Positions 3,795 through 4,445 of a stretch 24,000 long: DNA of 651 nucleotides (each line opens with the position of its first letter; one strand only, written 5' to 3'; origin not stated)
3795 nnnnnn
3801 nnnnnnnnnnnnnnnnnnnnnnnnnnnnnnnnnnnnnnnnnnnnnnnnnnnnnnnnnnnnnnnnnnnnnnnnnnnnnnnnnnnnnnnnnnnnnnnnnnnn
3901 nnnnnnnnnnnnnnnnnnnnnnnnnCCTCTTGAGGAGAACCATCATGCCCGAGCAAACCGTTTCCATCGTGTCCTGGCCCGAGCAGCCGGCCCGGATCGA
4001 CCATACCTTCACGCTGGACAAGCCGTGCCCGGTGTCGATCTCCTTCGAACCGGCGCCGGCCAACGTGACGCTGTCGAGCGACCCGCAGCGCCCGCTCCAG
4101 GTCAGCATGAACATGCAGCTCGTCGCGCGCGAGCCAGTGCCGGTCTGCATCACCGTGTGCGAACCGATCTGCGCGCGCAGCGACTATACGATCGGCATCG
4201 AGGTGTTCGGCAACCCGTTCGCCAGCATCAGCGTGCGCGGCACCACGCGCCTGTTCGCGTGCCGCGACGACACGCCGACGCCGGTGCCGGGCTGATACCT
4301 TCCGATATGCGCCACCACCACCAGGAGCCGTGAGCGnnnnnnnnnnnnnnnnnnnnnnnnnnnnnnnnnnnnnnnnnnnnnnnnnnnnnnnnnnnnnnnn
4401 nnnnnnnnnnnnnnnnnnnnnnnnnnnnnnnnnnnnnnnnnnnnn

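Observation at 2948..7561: Compact isoprenoid operon: ispH, two unknown proteins and an archaeal-style polyprenyl synthase, converging on a GGR-family reductase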

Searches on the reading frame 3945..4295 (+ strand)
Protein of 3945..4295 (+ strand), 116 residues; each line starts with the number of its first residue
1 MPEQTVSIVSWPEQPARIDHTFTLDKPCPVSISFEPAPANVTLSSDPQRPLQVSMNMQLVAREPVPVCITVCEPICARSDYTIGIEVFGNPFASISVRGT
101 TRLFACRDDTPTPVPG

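Call 4: search_protein_families(library=pfam, proteins=[window:3945-4295:+], max_evalue=0.01)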
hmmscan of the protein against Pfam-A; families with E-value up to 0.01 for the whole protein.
window:3945-4295:+ (116 aa): 0 families

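Call 5: search_protein_families(library=ncbifam, proteins=[window:3945-4295:+], max_evalue=0.01)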
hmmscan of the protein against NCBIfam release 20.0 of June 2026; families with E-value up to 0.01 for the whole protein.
window:3945-4295:+ (116 aa): 0 families

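Call 8: find_homologous_proteins(query=window:3945-4295:+)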
Query window:3945-4295:+ (116 aa): 27 proteins with E <= 0.001 among 29 candidates.
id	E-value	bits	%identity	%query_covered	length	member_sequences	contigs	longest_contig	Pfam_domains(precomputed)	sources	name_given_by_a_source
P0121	2.2e-64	233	93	94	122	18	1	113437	-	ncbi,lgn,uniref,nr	ncbi:hypothetical protein F2P45_16240 [Massilia sp. CCM 8733]|uniref:Uncharacterized protein n=1 Tax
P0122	3.3e-63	229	90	99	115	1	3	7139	-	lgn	-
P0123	1.8e-44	169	66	95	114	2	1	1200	-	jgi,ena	jgi:hypothetical protein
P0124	3.9e-40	155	61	92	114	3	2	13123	-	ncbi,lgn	-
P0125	1.1e-39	153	63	92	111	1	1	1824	-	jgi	jgi:hypothetical protein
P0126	1.7e-39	153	60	91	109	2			-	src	-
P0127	3.7e-38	148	59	94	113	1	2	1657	-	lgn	-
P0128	4.3e-38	148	62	92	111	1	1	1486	-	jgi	jgi:hypothetical protein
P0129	4.6e-38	148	57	94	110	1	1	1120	-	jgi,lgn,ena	-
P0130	9.3e-38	147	57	94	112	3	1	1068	-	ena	-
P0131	1.8e-36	143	56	92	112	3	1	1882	-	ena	-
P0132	3.2e-36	142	53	92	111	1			-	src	-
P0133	6.1e-36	141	58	92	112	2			-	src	-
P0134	2.7e-35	139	58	91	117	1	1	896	-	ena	-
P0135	4.2e-35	138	56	92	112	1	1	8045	-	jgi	jgi:hypothetical protein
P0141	4.0e-17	80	42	91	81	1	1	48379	-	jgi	jgi:hypothetical protein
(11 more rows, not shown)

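Call 24: predict_structure(alignment_id=A3)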
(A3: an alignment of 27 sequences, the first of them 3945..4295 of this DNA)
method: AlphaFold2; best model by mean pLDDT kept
length: 116 residues; sequences in the alignment: 27
mean_pLDDT: 49.6   pTM: 0.30
mean pLDDT of the five models: 49.6, 47.8, 46.4, 40.2, 37.0
residues with pLDDT >= 90: 0; 70-90: 2; 50-70: 55; < 50: 59
segments of 3 or more residues with pLDDT < 50: 14-45, 49-71
pLDDT, mean of each block of 10 residues (from residue 1): 54 44 38 34 45 40 43 58 66 63 58 53
secondary structure, 60 per line:
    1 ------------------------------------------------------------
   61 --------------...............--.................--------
elements in order: E75-89 E92-105
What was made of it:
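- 3945..4295 (+): p116: uncharacterised small protein, probably all-beta, with invariant W11-P12, C68-x3-C72-E-P-x-C76 and C106. AF2 model has low confidence, pLDDT 49.6 (call 24).
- Tried and rejected: AF2 on p116, using a 27-sequence alignment, gave pLDDT 49.6, so I ran no fold search on it (call 24).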

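Call 37: search_solved_structures(query=A3, max_evalue=10)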
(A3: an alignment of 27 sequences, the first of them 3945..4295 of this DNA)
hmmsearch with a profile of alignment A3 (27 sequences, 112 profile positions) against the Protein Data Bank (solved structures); distinct sequences matched with E-value up to 10: 3.
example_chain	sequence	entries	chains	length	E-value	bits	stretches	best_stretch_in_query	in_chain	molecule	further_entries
7ajp_A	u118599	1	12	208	0.87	13.1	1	13-49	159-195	Fiber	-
8ofv_A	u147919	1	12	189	1.2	12.7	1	13-49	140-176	Fiber protein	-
8ofu_A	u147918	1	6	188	1.2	12.7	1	13-49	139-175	Fiber protein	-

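Call 48: search_protein_families(library=pfam, alignment_id=A3, max_evalue=5)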
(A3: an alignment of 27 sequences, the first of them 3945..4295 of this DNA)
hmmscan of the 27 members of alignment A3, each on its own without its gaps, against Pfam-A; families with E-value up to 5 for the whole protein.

A. member 1, window:3945-4295:+ (116 aa): 0 families

B. families by the number of members that match (of 27 scanned): 5 families
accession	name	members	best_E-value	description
PF02556.19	SecB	1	0.015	Preprotein translocase subunit SecB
PF10989.13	DUF2808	1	0.019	Protein of unknown function (DUF2808)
PF01872.23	RibD_C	1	0.15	RibD C-terminal domain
PF04755.18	PAP_fibrillin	1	0.2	PAP_fibrillin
PF15414.12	DUF4621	1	0.2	Protein of unknown function (DUF4621)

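Call 76: search_protein_families(library=padloc, proteins=[window:3945-4295:+], max_evalue=0.01)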
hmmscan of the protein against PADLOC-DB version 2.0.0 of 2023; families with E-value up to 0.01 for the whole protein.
window:3945-4295:+ (116 aa): 0 families

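Call 77: search_protein_families(library=phrogs, proteins=[window:3945-4295:+], max_evalue=0.01)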
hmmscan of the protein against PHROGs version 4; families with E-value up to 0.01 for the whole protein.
window:3945-4295:+ (116 aa): 0 families

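Call 87: find_encoding_contigs(protein=P0141, flank=8000, max_places=2)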
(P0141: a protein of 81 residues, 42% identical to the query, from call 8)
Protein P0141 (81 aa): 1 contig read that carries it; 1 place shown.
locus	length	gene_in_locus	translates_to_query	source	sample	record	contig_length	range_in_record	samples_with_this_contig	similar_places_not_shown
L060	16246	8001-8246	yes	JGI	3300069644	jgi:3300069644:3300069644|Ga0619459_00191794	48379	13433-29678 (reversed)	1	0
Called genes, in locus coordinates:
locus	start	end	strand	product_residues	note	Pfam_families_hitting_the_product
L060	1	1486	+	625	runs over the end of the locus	-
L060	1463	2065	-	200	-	PF07021:MetW (faint), PF13489:Methyltransf_23, PF13847:Methyltransf_31 (faint), PF08241:Methyltransf_11, PF13649:Methyltransf_25 (faint)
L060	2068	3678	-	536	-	-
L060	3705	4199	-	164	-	-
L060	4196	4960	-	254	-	PF13578:Methyltransf_24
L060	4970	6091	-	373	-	PF00348:polyprenyl_synt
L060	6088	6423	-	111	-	-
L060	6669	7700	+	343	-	PF01070:FMN_dh, PF01645:Glu_synthase (weak)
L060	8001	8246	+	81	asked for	-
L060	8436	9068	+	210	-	-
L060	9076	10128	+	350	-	PF00348:polyprenyl_synt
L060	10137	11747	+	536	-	PF01266:DAO (weak), PF01494:FAD_binding_3, PF12831:FAD_oxidored (faint), PF13450:NAD_binding_8 (faint), PF22578:GGR_cat (weak)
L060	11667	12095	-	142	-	PF10604:Polyketide_cyc2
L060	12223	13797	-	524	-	PF02012:BNR (faint), PF13088:BNR_2 (weak)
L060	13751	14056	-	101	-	PF00216:Bac_DNA_binding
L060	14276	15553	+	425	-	PF01430:HSP33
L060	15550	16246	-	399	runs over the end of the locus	PF00579:tRNA-synt_1b, PF01479:S4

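Call 89: search_protein_families(library=ncbifam, proteins=[L060:6669-7700:+, L060:8436-9068:+, L060:6088-6423:-, L060:4970-6091:-, L060:3705-4199:-, L060:2068-3678:-, L060:9076-10128:+, L060:10137-11747:+], max_evalue=0.00001)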
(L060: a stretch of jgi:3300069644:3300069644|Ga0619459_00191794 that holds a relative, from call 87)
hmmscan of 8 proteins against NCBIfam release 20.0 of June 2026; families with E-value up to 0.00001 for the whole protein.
L060:6669-7700:+ (343 aa): 4 families
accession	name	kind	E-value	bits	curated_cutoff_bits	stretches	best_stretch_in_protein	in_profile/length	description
TIGR02151.1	IPP_isom_2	equivalog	1e-115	386.3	281.3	1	12-338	2-331/338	type 2 isopentenyl-diphosphate Delta-isomerase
NF008398.0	PRK11197.1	subfamily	4e-08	32.4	376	0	268-341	301-375/381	L-lactate dehydrogenase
NF033901.1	L_lactate_LldD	exception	6.8e-08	31.9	550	1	268-340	301-374/377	FMN-dependent L-lactate dehydrogenase LldD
TIGR03966.1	actino_HemFlav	equivalog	1.5e-06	27.2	470.85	0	269-337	304-373/385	pre-mycofactocin synthase MftD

L060:8436-9068:+ (210 aa): 0 families

L060:6088-6423:- (111 aa): 0 families

L060:4970-6091:- (373 aa): 16 families
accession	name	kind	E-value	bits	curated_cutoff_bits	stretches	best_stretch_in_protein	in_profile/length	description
NF040698.1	IdsA_Meth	equivalog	8.4e-63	212.6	468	1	61-371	16-326/328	short chain isoprenyl diphosphate synthase IdsA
NF041169.1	f2_encap_cargo4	exception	1.8e-58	198.4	450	1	85-372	46-333/334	family 2 encapsulin nanocompartment cargo protein polyprenyl transferase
NF041003.1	GGPP_syn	equivalog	9.6e-46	156.3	500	1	50-350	4-301/326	geranylgeranyl diphosphate synthase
NF045549.1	GGPPsyn_IdsB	equivalog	1.9e-41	142.2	475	1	87-371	63-344/346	geranylgeranyl diphosphate synthase IdsB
NF045485.1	FPPsyn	subfamily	2.6e-40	138.4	275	1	63-308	12-265/288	farnesyl diphosphate synthase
NF040789.2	gerfarn_diphsyn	equivalog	4.7e-37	128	560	1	106-371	79-343/345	geranylfarnesyl diphosphate synthase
TIGR02748.1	GerC3_HepT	equivalog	4.4e-36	124.6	456.55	1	68-371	22-317/319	heptaprenyl diphosphate synthase component II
NF045685.1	GGPPSynCrtE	equivalog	1e-32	113.4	460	1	48-284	3-246/293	geranylgeranyl diphosphate synthase CrtE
NF007877.0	PRK10581.1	equivalog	2e-32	112.6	321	1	50-307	5-272/299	(2E,6E)-farnesyl diphosphate synthase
NF040627.1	GFPS_Meth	equivalog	3e-31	108.9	600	1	71-267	22-211/285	geranylfarnesyl diphosphate synthase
NF045628.1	HxpDPsynlarge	equivalog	3e-30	105.3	500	1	69-371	15-309/311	hexaprenyl-diphosphate synthase large subunit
NF042417.1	NPPPS_Mycobact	equivalog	2.2e-29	102.6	600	1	43-370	13-332/335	nonaprenyl/(2E,6E)-farnesyl/geranylgeranyl diphosphat synthase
TIGR02749.1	prenyl_cyano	equivalog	2.7e-27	95.7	383.2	1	48-368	3-317/322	solanesyl diphosphate synthase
NF008140.0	PRK10888.1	equivalog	4.8e-20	72.1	412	1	85-366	40-316/323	octaprenyl diphosphate synthase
NF042416.1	GFPPS_Mycobact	equivalog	3.2e-14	52.7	600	1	64-359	17-336/350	bifunctional (2E,6E)-farnesyl/geranyl diphosphate synthase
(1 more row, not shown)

L060:3705-4199:- (164 aa): 0 families

L060:2068-3678:- (536 aa): 0 families

L060:9076-10128:+ (350 aa): 16 families
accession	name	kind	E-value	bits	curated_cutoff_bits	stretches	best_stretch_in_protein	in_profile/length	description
NF040698.1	IdsA_Meth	equivalog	5.5e-53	180.3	468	1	18-349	5-327/328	short chain isoprenyl diphosphate synthase IdsA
NF041169.1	f2_encap_cargo4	exception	1.8e-51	175.4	450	1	52-349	47-333/334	family 2 encapsulin nanocompartment cargo protein polyprenyl transferase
NF041003.1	GGPP_syn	equivalog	5e-47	160.5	500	1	52-348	37-324/326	geranylgeranyl diphosphate synthase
NF045485.1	FPPsyn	subfamily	5.7e-32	111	275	1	52-264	34-248/288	farnesyl diphosphate synthase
NF045549.1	GGPPsyn_IdsB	equivalog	7.7e-32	110.7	475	1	53-319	63-322/346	geranylgeranyl diphosphate synthase IdsB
TIGR02748.1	GerC3_HepT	equivalog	1.4e-30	106.6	456.55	1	52-349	40-318/319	heptaprenyl diphosphate synthase component II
NF040789.2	gerfarn_diphsyn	equivalog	5.7e-30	104.7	560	1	74-349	81-344/345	geranylfarnesyl diphosphate synthase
NF008140.0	PRK10888.1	equivalog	4.9e-29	101.6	412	1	54-320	43-297/323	octaprenyl diphosphate synthase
NF042417.1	NPPPS_Mycobact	equivalog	1.4e-27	96.7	600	1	52-348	53-333/335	nonaprenyl/(2E,6E)-farnesyl/geranylgeranyl diphosphat synthase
NF045685.1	GGPPSynCrtE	equivalog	8.9e-26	90.6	460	1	51-269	38-258/293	geranylgeranyl diphosphate synthase CrtE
NF045628.1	HxpDPsynlarge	equivalog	1.2e-24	86.9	500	1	53-348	33-309/311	hexaprenyl-diphosphate synthase large subunit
TIGR02749.1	prenyl_cyano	equivalog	4.6e-24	85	383.2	1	53-348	42-320/322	solanesyl diphosphate synthase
NF042416.1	GFPPS_Mycobact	equivalog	2.1e-23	82.9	600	1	52-281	39-287/350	bifunctional (2E,6E)-farnesyl/geranyl diphosphate synthase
NF007877.0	PRK10581.1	equivalog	2.7e-20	72.7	321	1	53-259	42-251/299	(2E,6E)-farnesyl diphosphate synthase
NF040627.1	GFPS_Meth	equivalog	2.9e-19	69.6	600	1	33-237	18-211/285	geranylfarnesyl diphosphate synthase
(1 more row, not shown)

L060:10137-11747:+ (536 aa): 57 families (the best 25 are shown)
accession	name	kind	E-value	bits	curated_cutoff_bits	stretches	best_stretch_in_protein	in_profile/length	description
TIGR02032.1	GG-red-SF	subfamily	5.1e-60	203.7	158.8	1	13-319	2-291/297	geranylgeranyl reductase family protein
NF045655.1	MkRedMenJ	equivalog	6.1e-39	134.1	700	1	9-328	2-318/406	menaquinone reductase MenJ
TIGR02023.1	BchP-ChlP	subfamily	6.5e-28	97.8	343.3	1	13-339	2-310/388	geranylgeranyl diphosphate reductase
NF041080.1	DGGGPL_reductase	equivalog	1.4e-26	93.4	580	1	13-341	3-327/447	digeranylgeranylglycerophospholipid reductase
NF049967.1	QhpG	equivalog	2.1e-26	92.8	240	1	14-331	1-292/423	flavin-dependent monooxygenase QhpG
NF041160.1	DGGPL_Thplmales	equivalog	3.9e-21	75.4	780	1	11-348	3-333/396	digeranylgeranylglycerophospholipid reductase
NF033113.0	halo_ClmS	equivalog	3e-20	72.3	900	1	12-320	3-316/570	chloramphenicol-biosynthetic FADH2-dependent halogenase CmlS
TIGR01988.1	Ubi-OHases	subfamily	3.2e-19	69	224.65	2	259-368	247-357/387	ubiquinone biosynthesis hydroxylase, UbiH/UbiF/VisC/COQ6 family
TIGR02028.1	ChlP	equivalog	2.9e-17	62.5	505.3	1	14-353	3-334/398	geranylgeranyl reductase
NF005720.0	PRK07538.1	subfamily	5.2e-16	58.6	400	1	12-182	3-177/418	hypothetical protein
NF004834.1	PRK06185.1-3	subfamily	1.4e-15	57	500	1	11-176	7-174/420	FAD-dependent oxidoreductase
TIGR01984.1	UbiH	equivalog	7.2e-15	54.7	392.2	2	13-178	1-168/382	2-octaprenyl-6-methoxyphenyl hydroxylase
NF005313.0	PRK06847.1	subfamily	1.3e-14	53.9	372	1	13-345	6-332/375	hypothetical protein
NF004833.1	PRK06185.1-1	subfamily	1.3e-14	53.8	488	1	13-177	4-171/403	FAD-dependent oxidoreductase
NF004835.0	PRK06185.1-4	equivalog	2.5e-14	52.9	601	1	8-175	7-176/411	FAD-dependent oxidoreductase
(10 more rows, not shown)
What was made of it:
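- A type-2 IPP isomerase (TIGR02151, 386 bits) occupies that place in L060 (calls 87, 89).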
